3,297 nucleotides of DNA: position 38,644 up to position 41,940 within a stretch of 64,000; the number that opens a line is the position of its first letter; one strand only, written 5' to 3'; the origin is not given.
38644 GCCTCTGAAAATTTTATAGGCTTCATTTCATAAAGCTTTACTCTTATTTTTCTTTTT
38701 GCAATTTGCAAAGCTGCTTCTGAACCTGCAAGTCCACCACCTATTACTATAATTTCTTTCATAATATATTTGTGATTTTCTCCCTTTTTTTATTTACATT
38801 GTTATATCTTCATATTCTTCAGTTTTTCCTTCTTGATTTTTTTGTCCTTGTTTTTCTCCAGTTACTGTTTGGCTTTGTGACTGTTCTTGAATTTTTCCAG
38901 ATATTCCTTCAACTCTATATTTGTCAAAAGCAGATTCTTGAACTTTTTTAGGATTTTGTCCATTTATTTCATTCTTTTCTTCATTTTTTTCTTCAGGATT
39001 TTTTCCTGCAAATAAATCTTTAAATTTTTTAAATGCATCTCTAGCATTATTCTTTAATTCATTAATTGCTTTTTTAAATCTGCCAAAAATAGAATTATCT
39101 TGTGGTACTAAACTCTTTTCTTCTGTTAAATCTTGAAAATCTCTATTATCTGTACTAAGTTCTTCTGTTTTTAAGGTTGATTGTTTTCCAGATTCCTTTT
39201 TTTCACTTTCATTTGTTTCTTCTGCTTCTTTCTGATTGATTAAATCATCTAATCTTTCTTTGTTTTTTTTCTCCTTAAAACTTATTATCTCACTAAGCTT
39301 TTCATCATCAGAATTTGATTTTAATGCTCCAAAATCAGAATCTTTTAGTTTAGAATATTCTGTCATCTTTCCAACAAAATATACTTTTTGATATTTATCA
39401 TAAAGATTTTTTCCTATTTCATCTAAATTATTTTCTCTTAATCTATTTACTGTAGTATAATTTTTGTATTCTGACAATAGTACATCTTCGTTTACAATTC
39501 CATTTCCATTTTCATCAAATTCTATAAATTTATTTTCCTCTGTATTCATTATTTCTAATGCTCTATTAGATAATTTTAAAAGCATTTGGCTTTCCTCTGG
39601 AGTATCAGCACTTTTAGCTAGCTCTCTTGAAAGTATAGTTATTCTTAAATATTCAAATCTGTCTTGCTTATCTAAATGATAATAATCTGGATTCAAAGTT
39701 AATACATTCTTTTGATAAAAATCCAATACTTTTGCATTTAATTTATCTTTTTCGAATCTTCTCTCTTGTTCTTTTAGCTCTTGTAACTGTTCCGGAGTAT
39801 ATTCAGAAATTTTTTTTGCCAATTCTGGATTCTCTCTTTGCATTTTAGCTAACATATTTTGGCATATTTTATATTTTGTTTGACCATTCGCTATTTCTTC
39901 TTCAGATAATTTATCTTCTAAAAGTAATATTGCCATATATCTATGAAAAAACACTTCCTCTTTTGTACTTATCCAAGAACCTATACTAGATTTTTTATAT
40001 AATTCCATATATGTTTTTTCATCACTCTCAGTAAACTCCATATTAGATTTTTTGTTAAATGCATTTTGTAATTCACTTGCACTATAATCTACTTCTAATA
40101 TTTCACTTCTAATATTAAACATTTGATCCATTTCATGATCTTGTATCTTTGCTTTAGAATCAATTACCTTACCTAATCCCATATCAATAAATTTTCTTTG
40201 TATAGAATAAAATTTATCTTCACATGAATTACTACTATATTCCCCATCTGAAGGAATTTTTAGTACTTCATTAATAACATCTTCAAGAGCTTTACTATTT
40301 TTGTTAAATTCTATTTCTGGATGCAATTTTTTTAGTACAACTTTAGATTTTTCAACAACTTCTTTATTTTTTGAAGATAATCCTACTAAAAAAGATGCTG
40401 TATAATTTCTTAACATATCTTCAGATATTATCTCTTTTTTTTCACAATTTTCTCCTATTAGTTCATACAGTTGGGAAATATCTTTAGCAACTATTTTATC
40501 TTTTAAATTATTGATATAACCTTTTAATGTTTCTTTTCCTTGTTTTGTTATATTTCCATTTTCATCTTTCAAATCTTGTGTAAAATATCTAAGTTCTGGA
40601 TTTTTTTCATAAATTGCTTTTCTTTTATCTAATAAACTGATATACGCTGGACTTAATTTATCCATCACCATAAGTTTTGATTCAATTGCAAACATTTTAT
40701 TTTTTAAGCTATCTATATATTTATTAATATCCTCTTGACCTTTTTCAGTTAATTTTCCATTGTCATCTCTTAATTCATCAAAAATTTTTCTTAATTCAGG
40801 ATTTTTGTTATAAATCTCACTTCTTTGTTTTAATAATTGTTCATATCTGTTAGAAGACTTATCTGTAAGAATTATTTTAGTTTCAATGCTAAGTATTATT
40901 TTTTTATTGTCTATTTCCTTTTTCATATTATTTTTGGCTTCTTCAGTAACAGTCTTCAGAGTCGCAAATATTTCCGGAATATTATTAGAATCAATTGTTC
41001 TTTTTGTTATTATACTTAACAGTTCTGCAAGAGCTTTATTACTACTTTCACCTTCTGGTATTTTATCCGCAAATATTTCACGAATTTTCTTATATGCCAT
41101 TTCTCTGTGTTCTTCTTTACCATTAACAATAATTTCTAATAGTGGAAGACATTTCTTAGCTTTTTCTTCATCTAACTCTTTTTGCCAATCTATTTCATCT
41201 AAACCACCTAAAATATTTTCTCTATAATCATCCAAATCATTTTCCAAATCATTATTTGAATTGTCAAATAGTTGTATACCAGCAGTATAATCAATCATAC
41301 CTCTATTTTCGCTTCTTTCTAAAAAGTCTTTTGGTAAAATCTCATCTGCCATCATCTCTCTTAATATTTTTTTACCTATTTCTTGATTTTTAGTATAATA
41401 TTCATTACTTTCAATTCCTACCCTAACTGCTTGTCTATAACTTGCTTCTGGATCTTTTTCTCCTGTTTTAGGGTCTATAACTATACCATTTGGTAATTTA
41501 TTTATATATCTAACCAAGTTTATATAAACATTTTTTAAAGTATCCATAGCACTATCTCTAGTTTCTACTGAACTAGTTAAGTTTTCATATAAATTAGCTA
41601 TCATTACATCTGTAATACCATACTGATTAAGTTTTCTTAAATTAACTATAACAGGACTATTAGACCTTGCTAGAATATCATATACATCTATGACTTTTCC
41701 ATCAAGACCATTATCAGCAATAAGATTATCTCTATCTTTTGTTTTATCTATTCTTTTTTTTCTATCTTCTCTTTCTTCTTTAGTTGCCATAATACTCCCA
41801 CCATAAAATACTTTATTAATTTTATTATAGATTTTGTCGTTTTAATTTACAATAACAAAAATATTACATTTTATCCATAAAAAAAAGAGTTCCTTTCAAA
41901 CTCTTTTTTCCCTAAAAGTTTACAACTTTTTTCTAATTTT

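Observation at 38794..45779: Two tandem paralogous giant genes (1277 and 998 aa) split the normally adjacent topA-trmFO pair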

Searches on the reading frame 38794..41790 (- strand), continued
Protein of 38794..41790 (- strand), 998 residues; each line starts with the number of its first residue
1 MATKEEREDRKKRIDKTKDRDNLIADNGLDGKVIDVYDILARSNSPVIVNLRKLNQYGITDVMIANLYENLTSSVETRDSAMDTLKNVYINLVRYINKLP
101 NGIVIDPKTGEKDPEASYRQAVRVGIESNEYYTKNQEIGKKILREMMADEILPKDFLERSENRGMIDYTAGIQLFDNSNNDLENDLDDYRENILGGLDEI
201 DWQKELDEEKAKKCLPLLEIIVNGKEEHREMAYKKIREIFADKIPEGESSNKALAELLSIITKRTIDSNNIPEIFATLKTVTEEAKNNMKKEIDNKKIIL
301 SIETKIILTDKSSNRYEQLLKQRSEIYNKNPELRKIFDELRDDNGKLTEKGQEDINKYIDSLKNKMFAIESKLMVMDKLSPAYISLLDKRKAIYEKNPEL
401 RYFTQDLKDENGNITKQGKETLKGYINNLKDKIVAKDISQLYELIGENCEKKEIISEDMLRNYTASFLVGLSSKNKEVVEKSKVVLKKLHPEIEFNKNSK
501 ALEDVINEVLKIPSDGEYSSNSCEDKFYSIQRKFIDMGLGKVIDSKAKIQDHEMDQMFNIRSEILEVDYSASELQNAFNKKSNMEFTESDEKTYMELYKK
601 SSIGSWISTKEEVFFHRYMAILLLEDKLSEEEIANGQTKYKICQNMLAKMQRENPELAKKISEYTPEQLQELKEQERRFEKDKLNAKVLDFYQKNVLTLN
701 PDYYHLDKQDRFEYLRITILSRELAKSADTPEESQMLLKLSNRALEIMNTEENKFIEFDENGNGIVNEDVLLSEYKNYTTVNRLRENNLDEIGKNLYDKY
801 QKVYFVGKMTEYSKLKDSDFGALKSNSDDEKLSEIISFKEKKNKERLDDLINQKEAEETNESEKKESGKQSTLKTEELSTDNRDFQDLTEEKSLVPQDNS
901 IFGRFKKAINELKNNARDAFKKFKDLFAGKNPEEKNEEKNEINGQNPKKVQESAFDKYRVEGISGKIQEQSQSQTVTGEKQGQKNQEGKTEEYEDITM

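Call 74: search_protein_families(library=pfam, proteins=[P0102, P0110, P0111, P0125, P0126, P0127], max_evalue=0.01)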
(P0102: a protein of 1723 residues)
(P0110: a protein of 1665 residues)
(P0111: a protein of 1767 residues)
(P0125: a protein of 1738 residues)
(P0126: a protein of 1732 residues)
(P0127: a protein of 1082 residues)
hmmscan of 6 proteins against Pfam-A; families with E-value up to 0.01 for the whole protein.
P0102 (1723 aa): 0 families

P0110 (1665 aa): 0 families

P0111 (1767 aa): 0 families

P0125 (1738 aa): 0 families

P0126 (1732 aa): 0 families

P0127 (1082 aa): 0 families

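Call 75: search_protein_families(library=pfam, proteins=[P0122, P0103, P0121, P0137, P0143, P0070, P0136, P0142], max_evalue=0.01)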
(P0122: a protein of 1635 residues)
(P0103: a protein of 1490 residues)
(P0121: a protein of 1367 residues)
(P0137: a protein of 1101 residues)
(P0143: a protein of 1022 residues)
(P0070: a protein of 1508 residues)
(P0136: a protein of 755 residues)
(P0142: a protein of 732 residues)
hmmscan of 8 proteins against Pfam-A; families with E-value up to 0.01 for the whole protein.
P0122 (1635 aa): 0 families

P0103 (1490 aa): 0 families

P0121 (1367 aa): 0 families

P0137 (1101 aa): 0 families

P0143 (1022 aa): 0 families

P0070 (1508 aa): 0 families

P0136 (755 aa): 0 families

P0142 (732 aa): 0 families

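Call 76: find_encoding_contigs(protein=P0102, flank=10000, max_places=3)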
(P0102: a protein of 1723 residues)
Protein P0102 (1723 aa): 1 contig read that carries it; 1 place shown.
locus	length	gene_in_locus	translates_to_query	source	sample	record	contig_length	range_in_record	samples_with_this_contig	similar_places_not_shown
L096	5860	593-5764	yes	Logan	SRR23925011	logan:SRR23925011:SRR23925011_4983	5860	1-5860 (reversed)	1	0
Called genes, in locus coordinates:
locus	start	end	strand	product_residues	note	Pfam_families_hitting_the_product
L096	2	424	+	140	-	?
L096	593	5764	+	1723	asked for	-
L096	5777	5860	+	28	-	?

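Call 77: find_encoding_contigs(protein=P0022, flank=10000, max_places=3)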
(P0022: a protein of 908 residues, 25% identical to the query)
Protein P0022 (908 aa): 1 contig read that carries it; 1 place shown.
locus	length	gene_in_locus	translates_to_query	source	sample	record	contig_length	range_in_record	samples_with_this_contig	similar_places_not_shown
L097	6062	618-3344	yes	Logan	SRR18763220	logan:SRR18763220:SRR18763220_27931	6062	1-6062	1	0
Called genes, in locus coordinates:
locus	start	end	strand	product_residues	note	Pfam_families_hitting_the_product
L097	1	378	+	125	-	?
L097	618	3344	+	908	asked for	-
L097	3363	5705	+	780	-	-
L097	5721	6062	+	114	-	?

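Call 79: find_encoding_contigs(protein=P0137, flank=10000, max_places=2)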
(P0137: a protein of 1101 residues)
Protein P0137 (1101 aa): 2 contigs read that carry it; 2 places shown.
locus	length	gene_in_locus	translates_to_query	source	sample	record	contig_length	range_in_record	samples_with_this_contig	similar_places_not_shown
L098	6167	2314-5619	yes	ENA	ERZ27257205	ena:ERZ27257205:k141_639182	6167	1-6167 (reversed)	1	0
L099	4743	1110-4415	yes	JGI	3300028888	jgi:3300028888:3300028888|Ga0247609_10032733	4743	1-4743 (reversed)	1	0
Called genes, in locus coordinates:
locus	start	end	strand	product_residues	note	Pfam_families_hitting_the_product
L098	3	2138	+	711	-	?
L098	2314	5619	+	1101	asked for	-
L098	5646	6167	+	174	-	?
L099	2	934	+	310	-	?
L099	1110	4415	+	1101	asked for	-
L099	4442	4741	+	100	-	?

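Call 80: find_encoding_contigs(protein=P0111, flank=10000, max_places=2)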
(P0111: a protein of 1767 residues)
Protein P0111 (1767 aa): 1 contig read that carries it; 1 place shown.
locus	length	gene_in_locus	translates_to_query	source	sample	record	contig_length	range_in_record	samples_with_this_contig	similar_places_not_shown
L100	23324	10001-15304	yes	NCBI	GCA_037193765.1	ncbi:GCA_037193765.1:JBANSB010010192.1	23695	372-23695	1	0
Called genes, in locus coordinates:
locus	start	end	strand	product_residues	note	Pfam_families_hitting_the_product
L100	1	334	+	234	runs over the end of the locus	?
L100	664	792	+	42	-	-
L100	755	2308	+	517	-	PF00239:Resolvase, PF07508:Recombinase, PF13408:Zn_ribbon_recom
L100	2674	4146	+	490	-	PF01225:Mur_ligase, PF08245:Mur_ligase_M, PF02875:Mur_ligase_C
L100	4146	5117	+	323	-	PF00953:Glycos_transf_4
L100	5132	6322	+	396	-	PF01098:FTSW_RODA_SPOVE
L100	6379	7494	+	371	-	PF03033:Glyco_transf_28, PF04101:Glyco_tran_28_C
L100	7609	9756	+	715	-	PF01751:Toprim, PF01131:Topoisom_bac, PF01396:Zn_ribbon_Top1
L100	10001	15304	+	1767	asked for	-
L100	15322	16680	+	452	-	PF01134:GIDA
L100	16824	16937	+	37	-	-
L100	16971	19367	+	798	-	-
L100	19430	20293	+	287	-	-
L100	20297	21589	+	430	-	-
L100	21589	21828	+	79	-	-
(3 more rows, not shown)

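Call 94: find_encoding_contigs(protein=P0143, flank=10000, max_places=2)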
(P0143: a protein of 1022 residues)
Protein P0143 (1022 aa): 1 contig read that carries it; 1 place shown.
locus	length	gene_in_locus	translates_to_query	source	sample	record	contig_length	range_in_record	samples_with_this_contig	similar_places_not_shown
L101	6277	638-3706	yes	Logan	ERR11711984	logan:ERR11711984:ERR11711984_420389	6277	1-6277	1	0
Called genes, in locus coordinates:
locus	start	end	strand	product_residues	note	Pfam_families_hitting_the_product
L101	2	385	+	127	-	?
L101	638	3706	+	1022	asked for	-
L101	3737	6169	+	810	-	-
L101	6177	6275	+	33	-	?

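Call 95: find_encoding_contigs(protein=P0141, flank=10000, max_places=2)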
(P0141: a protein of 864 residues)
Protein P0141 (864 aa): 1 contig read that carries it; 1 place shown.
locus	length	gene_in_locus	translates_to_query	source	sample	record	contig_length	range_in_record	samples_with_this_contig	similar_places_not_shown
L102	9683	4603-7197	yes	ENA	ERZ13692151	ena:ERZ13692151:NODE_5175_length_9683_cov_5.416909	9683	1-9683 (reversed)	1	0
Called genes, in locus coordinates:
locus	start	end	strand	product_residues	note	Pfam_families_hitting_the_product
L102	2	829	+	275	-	?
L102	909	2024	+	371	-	PF03033:Glyco_transf_28, PF04101:Glyco_tran_28_C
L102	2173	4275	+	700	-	-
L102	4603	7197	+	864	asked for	-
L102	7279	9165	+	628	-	-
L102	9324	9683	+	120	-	?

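Call 100: search_dna_similar(query=window:38794-41790:-, collection=phages, mode=protein, max_evalue=0.001, max_rows=10)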
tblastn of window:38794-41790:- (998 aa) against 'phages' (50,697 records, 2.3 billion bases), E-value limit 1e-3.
No match.

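Call 101: search_dna_similar(query=window:38794-41790:-, collection=plasmids, mode=protein, max_evalue=0.001, max_rows=10)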
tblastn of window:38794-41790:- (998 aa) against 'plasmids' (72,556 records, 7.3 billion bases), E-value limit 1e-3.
No match.

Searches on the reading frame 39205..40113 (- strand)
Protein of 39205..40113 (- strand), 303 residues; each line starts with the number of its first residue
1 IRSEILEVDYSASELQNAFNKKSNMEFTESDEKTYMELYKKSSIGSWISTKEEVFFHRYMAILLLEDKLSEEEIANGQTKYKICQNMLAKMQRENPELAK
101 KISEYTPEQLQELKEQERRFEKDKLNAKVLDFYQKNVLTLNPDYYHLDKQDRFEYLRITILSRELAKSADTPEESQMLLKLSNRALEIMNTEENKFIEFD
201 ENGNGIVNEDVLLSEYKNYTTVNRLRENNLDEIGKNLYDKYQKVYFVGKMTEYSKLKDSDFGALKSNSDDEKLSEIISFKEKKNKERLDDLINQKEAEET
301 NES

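Call 63: predict_structure(alignment_id=A3)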
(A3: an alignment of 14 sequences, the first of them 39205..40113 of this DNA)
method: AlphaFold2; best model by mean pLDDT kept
length: 303 residues; sequences in the alignment: 14
mean_pLDDT: 88.5   pTM: 0.84
mean pLDDT of the five models: 88.5, 88.5, 87.3, 86.9, 86.4
residues with pLDDT >= 90: 196; 70-90: 87; 50-70: 12; < 50: 8
segments of 3 or more residues with pLDDT < 50: 1-6
pLDDT, mean of each block of 10 residues (from residue 1): 48 86 91 96 97 95 89 77 91 94 94 95 95 90 90 94 95 96 96 93 89 88 62 88 84 92 95 94 87 81 60
secondary structure, 60 per line:
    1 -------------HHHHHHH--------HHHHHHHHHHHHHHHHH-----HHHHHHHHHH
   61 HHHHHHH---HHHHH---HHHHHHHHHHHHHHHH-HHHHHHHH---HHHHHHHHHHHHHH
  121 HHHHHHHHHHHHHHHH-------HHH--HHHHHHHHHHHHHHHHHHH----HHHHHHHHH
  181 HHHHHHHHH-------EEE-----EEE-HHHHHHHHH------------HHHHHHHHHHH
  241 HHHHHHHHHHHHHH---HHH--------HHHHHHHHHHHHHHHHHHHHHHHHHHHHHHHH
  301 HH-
elements in order: H14-20 H29-45 H51-67 H71-75 H79-94 H96-103 H107-136 H149-167 H172-189 E197-199 E205-207 H209-217 H230-254 H269-302

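Call 65: fold_search(model_id=the predicted structure, library=pdb)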
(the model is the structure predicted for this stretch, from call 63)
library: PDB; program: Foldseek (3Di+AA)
matches with E <= 10: 211; with E <= 0.001: 0
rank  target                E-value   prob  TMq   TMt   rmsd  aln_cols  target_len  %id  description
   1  9s98_A                1.2e-01  0.84  0.23  0.33  13.4       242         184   12  CdvB2 filament - high twist, class A (released 2026-01-28)
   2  3o1j_A                2.7e-01  0.20  0.17  0.18  27.5       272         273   14  Crystal Structure of the TorS sensor domain - TorT complex in the absence of isopropanol (released 2011-12-21)
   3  9s98_C                3.4e-01  0.57  0.22  0.32  14.0       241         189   11  CdvB2 filament - high twist, class A (released 2026-01-28)
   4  9s99_A                3.5e-01  0.44  0.21  0.31  16.9       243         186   12  CdvB2 filament - high twist, class B (released 2026-01-28)
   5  9s99_B                3.7e-01  0.38  0.22  0.30  13.9       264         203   11  CdvB2 filament - high twist, class B (released 2026-01-28)
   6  9s97_C                7.1e-01  0.25  0.20  0.28  17.9       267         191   12  CdvB2 filament - low twist (released 2026-01-28)
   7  6z0c_C                7.1e-01  0.08  0.12  0.17  20.2       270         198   10  Structure of in silico modelled artificial Maquette-3 protein (released 2021-03-17)
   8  3te2_E                7.8e-01  0.07  0.13  0.15  22.3       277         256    6  Crystal structure of HSC K16S (released 2012-03-07)
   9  9b28_A                8.6e-01  0.05  0.12  0.05  25.3       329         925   12  Cryo-EM structure of the mouse TRPM3 alpha 2 channel in complex with primidone (released 2025-01-22)
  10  9s98_B                9.0e-01  0.21  0.20  0.28  16.1       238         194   13  CdvB2 filament - high twist, class A (released 2026-01-28)
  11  3dhh_B                9.0e-01  0.09  0.16  0.16  19.4       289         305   10  Crystal Structure of Resting State Toluene 4-Monoxygenase Hydroxylase Complexed with Effector Protein (released 2008-12-30)
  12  5m4y_C                9.0e-01  0.07  0.11  0.16  20.0       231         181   11  Crystal structure of the Sec3/Sso2 complex at 2.20 angstrom resolution (released 2017-02-08)
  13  3o1i_B                9.5e-01  0.12  0.17  0.18  26.0       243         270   14  Crystal Structure of the TorS sensor domain - TorT complex in the absence of ligand (released 2011-12-21)
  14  6z0c_B                9.5e-01  0.08  0.13  0.18  20.6       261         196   10  Structure of in silico modelled artificial Maquette-3 protein (released 2021-03-17)
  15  1udd_A                9.9e-01  0.08  0.14  0.17  17.4       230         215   11  TenA homologue protein from P.horikoshii OT3 (released 2004-06-01)
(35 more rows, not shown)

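Call 68: fold_search(model_id=the predicted structure, library=viral)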
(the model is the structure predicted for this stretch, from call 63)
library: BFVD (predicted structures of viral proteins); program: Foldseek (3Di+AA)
matches with E <= 10: 154; with E <= 0.001: 0
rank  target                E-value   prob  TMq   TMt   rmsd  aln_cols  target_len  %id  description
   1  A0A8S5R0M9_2          6.6e-01  0.04  0.10  0.05  52.2       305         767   14  Chromosome segregation ATPase [Siphoviridae sp. ctyvQ1]
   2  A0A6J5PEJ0            9.1e-01  0.13  0.16  0.11  31.8       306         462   11  Uncharacterized protein [uncultured Caudovirales phage]
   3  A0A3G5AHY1            9.5e-01  0.15  0.23  0.18  20.4       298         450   13  Uncharacterized protein [Sylvanvirus sp.]
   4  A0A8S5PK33            1.0e+00  0.08  0.14  0.11  22.9       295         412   10  Uncharacterized protein [Siphoviridae sp. ctOSJ35]
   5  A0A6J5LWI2            1.2e+00  0.05  0.13  0.06  21.1       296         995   11  Uncharacterized protein [uncultured Caudovirales phage]
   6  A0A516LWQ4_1          1.3e+00  0.10  0.21  0.09  13.3       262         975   11  (no name in the UniProt tables at hand)
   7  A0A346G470            1.3e+00  0.06  0.16  0.12  22.4       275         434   12  (no name in the UniProt tables at hand)
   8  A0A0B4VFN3            1.3e+00  0.04  0.13  0.07  27.3       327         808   15  Uncharacterized protein [Tipula oleracea nudivirus]
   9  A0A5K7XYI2            1.3e+00  0.05  0.13  0.12  21.1       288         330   12  Ribonucleoside-diphosphate reductase small chain [Abalone asfa-like virus]
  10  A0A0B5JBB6            1.4e+00  0.08  0.19  0.16  18.9       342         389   10  Uncharacterized protein [Pandoravirus inopinatum]
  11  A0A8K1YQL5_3          1.6e+00  0.06  0.15  0.06  18.7       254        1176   10  Genome polyprotein [Xiangshan flavi-like virus 1]
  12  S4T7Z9                1.8e+00  0.04  0.14  0.08  22.0       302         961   10  (no name in the UniProt tables at hand)
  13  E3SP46                1.9e+00  0.06  0.16  0.10  22.2       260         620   13  Predicted protein [Cyanophage NATL2A-133]
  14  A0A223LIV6            2.0e+00  0.05  0.14  0.12  17.9       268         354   10  Uncharacterized protein [Erwinia phage vB_EamM_Joad]
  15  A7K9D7                2.1e+00  0.06  0.15  0.13  21.1       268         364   11  Uncharacterized protein z527L [Chlorovirus heliozoae]
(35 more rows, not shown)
